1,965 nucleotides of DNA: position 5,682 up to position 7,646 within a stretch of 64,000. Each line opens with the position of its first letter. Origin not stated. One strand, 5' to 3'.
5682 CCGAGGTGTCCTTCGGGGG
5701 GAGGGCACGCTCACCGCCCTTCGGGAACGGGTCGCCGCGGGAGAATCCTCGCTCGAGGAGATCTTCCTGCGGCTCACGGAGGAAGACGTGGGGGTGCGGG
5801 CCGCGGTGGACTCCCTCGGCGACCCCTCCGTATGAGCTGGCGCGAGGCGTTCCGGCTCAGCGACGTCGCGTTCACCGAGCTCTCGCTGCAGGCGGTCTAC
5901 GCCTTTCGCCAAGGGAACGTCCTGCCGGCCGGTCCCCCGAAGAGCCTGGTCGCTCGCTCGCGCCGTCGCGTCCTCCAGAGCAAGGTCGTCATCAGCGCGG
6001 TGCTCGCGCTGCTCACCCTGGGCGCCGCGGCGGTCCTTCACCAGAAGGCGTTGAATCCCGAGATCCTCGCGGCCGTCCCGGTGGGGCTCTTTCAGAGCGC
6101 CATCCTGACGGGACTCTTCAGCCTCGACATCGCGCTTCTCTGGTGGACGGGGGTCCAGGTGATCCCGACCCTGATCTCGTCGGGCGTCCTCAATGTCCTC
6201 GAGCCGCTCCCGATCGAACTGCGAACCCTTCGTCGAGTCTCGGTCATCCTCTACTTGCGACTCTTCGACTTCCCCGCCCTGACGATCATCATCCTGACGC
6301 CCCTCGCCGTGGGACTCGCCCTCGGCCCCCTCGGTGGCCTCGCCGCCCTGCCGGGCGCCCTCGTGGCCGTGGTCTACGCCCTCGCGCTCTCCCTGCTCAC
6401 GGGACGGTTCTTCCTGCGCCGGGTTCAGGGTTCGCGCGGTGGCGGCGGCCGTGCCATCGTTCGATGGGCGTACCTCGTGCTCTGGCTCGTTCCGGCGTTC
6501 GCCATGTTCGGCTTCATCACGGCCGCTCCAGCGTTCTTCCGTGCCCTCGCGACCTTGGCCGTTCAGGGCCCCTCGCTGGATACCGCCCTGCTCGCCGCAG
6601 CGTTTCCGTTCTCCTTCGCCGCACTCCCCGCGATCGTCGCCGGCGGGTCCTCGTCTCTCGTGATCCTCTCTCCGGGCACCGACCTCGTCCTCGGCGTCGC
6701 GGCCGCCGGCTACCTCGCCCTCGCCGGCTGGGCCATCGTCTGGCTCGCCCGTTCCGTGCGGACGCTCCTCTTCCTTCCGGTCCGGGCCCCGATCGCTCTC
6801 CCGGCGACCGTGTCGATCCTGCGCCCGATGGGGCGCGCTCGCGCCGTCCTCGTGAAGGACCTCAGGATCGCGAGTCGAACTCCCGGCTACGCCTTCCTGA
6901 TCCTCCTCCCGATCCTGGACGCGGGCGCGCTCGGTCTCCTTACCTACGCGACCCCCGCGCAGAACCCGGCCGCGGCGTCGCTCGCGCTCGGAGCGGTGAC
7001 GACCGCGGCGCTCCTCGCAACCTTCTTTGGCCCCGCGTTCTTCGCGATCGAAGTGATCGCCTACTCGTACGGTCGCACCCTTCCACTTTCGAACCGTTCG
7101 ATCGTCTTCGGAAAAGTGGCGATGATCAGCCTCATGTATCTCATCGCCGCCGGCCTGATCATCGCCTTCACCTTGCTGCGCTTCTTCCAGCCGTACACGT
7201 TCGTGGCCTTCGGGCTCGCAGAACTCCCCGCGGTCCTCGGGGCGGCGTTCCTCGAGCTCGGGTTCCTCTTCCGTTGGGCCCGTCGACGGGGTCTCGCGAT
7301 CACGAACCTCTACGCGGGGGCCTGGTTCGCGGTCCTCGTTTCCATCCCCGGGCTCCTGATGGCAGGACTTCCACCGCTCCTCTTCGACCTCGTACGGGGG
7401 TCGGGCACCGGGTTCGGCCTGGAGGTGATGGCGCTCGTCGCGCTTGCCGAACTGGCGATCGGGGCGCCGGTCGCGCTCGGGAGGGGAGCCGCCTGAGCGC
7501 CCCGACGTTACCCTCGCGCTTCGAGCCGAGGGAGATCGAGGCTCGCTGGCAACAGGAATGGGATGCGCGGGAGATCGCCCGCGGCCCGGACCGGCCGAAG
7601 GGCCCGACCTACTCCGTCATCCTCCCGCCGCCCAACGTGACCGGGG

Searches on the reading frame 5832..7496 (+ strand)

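Call 16: search_protein_families(library=pfam, proteins=[window:5832-7496:+], max_evalue=0.001)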
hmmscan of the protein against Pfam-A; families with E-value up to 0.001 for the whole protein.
window:5832-7496:+ (554 aa): 1 family
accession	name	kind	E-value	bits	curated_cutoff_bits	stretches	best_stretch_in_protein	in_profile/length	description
PF09847.15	12TM_1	-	7.2e-14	52.2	33.2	1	95-454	36-364/448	Membrane protein of 12 TMs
